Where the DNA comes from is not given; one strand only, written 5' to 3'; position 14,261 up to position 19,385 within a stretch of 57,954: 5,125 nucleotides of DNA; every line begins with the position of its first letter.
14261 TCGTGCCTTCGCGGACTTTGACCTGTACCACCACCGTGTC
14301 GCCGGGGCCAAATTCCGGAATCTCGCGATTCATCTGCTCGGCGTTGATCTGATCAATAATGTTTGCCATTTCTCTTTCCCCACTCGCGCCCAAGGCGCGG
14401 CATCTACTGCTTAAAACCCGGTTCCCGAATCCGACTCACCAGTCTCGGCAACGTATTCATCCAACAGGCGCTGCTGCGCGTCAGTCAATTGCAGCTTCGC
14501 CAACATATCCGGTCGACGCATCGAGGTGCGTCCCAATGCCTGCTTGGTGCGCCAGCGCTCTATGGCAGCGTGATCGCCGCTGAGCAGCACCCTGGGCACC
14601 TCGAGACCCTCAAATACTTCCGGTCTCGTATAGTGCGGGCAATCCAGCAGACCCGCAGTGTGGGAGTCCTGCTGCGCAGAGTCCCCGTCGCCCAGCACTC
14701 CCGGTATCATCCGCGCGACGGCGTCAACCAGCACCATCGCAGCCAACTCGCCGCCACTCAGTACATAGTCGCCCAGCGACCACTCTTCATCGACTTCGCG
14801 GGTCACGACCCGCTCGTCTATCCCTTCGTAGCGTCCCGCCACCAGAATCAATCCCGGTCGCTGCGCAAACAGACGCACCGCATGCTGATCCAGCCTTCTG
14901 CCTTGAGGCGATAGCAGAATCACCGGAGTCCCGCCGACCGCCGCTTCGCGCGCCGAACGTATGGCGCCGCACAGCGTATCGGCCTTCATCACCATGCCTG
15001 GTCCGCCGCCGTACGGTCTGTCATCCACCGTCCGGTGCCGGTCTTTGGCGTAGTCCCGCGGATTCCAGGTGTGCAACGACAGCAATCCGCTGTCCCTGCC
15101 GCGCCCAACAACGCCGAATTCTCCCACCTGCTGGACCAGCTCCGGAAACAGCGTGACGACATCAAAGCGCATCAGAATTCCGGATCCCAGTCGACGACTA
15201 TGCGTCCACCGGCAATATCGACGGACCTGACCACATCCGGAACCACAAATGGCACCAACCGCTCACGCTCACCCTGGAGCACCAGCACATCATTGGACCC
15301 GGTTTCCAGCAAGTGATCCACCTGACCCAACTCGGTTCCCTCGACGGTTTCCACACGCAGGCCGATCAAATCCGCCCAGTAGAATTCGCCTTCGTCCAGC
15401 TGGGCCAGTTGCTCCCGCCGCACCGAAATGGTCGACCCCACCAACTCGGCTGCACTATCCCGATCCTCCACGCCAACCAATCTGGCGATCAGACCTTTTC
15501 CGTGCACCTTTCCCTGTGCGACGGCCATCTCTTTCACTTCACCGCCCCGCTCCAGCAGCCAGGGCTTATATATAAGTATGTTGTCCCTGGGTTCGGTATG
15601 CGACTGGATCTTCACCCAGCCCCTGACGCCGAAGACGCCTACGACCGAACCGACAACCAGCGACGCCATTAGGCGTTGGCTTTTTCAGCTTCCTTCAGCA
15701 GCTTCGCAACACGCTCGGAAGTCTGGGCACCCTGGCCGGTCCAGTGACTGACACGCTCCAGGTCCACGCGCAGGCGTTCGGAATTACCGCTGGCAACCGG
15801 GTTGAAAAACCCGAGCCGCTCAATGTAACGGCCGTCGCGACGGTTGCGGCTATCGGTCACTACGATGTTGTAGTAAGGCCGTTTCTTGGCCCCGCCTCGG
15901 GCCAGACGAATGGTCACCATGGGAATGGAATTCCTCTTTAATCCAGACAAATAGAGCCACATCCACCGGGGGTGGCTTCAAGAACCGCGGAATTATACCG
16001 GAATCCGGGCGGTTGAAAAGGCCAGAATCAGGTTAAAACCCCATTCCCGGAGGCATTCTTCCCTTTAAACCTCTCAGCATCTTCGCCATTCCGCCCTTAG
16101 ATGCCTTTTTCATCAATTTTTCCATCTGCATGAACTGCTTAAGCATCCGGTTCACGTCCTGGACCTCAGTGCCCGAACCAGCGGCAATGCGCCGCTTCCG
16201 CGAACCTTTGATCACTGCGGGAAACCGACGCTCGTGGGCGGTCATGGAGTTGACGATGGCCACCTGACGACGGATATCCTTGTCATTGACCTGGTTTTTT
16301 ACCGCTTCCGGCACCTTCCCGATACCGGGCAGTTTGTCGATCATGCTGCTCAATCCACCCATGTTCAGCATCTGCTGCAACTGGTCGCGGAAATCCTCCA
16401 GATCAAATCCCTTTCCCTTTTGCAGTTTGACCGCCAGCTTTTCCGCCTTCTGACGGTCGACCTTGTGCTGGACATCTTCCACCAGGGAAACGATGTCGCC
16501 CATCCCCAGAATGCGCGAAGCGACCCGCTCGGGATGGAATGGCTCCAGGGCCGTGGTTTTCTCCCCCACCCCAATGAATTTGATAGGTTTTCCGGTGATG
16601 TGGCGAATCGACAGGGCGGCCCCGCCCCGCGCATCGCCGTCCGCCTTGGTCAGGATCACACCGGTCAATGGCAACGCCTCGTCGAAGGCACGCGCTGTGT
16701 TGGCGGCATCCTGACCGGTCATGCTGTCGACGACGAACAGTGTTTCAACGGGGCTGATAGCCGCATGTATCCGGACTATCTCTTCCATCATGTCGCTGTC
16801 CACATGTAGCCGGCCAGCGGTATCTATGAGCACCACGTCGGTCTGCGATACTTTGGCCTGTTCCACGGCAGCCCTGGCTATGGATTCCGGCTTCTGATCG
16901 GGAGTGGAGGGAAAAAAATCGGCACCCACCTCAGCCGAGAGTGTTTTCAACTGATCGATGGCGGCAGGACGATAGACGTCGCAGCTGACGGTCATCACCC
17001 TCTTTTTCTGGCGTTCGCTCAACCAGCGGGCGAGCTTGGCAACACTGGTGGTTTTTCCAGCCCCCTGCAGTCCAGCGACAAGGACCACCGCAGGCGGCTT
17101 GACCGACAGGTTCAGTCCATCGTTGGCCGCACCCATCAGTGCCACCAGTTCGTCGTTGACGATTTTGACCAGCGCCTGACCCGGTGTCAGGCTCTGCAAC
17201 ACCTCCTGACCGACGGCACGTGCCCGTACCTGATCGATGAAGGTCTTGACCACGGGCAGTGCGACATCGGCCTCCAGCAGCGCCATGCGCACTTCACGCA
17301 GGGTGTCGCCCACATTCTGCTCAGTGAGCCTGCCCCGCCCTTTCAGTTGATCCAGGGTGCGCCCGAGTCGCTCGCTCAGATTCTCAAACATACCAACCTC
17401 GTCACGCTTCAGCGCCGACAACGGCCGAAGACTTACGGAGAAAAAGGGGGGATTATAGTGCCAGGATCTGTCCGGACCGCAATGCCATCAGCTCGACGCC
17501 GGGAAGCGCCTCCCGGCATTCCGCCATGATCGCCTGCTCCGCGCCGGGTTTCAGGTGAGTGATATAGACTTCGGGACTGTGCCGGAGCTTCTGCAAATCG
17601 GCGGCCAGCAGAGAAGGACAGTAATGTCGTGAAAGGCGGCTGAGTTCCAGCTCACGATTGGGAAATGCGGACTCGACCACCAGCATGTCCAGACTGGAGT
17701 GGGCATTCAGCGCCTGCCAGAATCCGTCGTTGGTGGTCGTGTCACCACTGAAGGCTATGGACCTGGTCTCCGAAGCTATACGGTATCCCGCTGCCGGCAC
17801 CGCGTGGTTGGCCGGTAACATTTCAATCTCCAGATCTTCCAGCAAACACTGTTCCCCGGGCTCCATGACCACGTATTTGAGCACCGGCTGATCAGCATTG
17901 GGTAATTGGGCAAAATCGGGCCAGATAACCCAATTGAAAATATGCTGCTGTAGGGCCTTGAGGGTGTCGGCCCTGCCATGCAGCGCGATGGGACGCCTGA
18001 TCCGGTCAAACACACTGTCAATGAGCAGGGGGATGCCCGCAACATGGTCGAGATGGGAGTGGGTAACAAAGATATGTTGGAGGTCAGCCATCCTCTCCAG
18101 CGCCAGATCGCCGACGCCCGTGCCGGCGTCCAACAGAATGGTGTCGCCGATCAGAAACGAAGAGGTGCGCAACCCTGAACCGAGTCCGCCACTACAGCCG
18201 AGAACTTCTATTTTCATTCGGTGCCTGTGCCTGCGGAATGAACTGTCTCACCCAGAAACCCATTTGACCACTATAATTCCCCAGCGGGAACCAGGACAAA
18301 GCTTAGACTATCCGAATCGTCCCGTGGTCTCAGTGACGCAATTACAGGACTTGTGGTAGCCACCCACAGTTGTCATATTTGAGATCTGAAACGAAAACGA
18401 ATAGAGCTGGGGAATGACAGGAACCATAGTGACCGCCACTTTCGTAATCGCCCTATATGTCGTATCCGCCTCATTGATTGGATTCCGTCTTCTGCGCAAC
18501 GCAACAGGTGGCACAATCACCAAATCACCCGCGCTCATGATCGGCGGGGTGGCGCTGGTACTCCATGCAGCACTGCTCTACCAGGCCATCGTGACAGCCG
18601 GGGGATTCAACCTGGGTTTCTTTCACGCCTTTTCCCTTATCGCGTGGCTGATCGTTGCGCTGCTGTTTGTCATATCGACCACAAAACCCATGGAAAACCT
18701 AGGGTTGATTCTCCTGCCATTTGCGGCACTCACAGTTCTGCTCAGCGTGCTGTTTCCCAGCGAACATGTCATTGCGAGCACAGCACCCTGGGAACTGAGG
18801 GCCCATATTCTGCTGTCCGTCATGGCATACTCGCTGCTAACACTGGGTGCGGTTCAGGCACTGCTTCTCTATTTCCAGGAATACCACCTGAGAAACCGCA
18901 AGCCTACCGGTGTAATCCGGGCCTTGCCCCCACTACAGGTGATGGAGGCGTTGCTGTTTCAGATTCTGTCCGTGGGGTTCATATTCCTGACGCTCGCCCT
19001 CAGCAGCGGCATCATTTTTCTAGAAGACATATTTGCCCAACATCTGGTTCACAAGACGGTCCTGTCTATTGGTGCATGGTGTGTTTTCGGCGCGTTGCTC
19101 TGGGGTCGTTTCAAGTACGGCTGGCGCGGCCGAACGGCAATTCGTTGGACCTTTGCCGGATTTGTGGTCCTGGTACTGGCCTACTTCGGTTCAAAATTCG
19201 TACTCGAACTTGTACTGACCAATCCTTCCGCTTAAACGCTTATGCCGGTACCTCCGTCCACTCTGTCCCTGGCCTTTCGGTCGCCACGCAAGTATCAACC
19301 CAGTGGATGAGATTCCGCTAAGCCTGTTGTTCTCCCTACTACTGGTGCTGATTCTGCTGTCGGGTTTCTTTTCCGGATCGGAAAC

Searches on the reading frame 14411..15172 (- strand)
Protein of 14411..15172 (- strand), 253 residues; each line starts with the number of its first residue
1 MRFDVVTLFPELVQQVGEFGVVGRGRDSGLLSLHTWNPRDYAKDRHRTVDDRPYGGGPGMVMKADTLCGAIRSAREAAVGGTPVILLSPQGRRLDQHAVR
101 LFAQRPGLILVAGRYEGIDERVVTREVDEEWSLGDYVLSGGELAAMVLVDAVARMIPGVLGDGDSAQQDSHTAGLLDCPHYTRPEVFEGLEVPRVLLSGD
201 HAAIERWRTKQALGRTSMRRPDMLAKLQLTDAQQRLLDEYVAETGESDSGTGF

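Call 54: search_protein_families(library=pfam, proteins=[window:14411-15172:-], max_evalue=0.00001)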
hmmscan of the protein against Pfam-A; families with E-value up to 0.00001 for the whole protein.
window:14411-15172:- (253 aa): 1 family
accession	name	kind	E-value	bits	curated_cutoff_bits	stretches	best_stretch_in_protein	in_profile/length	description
PF01746.26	tRNA_m1G_MT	-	2.6e-59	200.7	27.3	1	26-221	5-195/195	tRNA (Guanine-1)-methyltransferase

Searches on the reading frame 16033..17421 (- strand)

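Call 55: search_protein_families(library=pfam, proteins=[window:16033-17421:-], max_evalue=0.00001)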
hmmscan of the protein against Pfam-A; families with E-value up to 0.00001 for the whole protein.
window:16033-17421:- (462 aa): 5 families
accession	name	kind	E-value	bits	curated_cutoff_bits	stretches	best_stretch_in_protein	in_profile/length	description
PF00448.28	SRP54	-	4.6e-73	245.5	22.7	1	110-306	1-196/196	SRP54-type protein, GTPase domain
PF02978.25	SRP_SPB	-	4.2e-32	110.8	27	1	339-437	2-91/91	Signal peptide binding domain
PF02881.24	SRP54_N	-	1.8e-21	76.5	22.4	1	15-92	1-75/75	SRP54-type protein, helical bundle domain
PF13401.12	AAA_22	-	8.5e-10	39.5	27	1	111-220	6-109/130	AAA domain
PF01656.29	CbiA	-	8.3e-07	29.4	25.4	1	117-266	6-89/125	CobQ/CobB/MinD/ParA nucleotide binding domain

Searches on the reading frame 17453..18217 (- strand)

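Call 54: search_protein_families(library=pfam, proteins=[window:17453-18217:-], max_evalue=0.00001)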
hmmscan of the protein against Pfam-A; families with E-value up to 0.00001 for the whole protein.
window:17453-18217:- (254 aa): 3 families
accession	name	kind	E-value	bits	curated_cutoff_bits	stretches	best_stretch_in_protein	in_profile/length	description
PF12706.13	Lactamase_B_2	-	2e-17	63.9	27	1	26-188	2-169/200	Beta-lactamase superfamily domain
PF02112.21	PDEase_II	-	3.6e-13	49.8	23.7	1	45-123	82-163/340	cAMP phosphodiesterases class-II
PF00753.33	Lactamase_B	-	1.2e-09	38.9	22.7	1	16-165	4-155/196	Metallo-beta-lactamase superfamily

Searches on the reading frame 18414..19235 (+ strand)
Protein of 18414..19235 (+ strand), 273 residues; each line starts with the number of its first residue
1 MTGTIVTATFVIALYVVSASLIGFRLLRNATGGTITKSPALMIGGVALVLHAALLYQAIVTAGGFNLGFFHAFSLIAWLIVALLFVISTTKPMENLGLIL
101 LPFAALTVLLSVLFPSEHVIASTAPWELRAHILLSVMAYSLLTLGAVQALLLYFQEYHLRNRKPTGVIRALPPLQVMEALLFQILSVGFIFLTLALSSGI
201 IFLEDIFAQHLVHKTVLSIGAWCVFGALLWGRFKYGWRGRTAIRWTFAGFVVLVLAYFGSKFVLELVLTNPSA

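Call 55: search_protein_families(library=pfam, proteins=[window:18414-19235:+], max_evalue=0.00001)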
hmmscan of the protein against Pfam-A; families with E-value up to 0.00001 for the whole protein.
window:18414-19235:+ (273 aa): 1 family
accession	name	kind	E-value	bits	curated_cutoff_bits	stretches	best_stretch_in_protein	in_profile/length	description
PF01578.25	Cytochrom_C_asm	-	5.9e-33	114.7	29.9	1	46-266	8-210/212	Cytochrome C assembly protein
